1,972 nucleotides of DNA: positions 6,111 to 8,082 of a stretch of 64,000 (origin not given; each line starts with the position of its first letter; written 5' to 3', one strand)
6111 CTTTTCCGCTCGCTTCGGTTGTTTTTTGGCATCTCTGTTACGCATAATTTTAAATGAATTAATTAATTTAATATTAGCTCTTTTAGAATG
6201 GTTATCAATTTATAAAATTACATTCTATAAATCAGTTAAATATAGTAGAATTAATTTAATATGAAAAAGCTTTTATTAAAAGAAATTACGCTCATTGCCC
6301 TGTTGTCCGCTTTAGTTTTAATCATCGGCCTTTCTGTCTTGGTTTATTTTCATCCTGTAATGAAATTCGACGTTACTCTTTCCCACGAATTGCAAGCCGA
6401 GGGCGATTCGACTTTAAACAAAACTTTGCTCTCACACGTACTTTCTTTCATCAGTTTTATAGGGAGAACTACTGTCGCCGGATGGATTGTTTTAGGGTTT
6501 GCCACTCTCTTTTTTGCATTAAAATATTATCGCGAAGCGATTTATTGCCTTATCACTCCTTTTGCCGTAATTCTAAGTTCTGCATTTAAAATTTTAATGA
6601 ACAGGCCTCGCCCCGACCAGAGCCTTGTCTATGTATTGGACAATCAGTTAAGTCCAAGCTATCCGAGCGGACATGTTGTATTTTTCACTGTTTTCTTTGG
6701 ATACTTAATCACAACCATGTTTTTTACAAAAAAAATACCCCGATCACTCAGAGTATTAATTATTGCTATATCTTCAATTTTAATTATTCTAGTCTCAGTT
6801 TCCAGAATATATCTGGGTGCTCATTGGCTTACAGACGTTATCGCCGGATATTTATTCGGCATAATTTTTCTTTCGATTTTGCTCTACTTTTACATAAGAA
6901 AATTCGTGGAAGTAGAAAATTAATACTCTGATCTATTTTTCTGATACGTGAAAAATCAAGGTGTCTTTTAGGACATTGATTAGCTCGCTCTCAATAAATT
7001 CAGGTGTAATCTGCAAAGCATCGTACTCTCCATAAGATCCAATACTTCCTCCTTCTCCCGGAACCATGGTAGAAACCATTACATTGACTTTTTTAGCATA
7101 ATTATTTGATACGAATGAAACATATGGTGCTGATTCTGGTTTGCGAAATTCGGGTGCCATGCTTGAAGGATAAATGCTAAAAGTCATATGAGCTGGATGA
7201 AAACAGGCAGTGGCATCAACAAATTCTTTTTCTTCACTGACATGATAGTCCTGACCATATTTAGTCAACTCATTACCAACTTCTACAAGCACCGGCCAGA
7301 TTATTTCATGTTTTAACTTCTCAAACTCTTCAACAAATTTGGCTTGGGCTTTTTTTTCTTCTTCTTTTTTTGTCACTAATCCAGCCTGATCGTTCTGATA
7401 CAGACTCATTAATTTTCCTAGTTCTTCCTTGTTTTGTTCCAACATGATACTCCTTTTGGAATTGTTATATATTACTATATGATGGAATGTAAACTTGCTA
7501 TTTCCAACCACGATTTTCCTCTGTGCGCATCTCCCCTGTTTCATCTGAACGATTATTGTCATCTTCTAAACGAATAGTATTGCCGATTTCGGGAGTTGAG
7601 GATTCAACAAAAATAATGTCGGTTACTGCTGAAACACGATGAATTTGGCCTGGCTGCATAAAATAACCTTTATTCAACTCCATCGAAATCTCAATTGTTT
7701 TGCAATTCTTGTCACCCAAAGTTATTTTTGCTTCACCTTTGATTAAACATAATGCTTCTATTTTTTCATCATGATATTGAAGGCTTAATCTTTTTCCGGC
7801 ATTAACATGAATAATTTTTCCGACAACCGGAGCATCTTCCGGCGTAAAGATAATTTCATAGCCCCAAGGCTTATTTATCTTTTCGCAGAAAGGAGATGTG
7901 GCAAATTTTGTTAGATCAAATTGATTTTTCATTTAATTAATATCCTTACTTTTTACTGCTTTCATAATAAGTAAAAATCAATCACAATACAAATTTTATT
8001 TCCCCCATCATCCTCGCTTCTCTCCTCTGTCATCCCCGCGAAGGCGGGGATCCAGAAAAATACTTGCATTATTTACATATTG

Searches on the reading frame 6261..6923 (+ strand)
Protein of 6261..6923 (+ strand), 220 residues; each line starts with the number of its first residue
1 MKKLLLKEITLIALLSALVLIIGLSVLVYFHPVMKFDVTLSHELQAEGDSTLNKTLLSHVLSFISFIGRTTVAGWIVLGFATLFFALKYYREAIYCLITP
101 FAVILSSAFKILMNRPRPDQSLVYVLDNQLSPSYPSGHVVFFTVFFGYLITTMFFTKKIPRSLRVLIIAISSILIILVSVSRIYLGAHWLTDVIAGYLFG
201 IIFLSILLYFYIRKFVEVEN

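Call 5: search_protein_families(library=pfam, proteins=[window:6261-6923:+])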
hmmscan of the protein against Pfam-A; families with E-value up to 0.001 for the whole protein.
window:6261-6923:+ (220 aa): 2 families
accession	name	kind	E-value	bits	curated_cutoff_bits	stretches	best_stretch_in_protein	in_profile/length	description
PF01569.27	PAP2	-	3.4e-21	75.8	27.2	1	93-211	3-125/130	PAP2 superfamily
PF14378.12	PAP2_3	-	0.00056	20.2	27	1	133-202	126-186/190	PAP2 superfamily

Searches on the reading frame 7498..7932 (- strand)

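Call 5: search_protein_families(library=pfam, proteins=[window:7498-7932:-])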
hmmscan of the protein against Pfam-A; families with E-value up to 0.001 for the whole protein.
window:7498-7932:- (144 aa): 1 family
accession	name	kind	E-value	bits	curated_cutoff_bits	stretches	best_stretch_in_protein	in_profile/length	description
PF01050.24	MannoseP_isomer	-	7.1e-08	33.1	23.6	1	17-104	10-91/116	Mannose-6-phosphate isomerase C-terminal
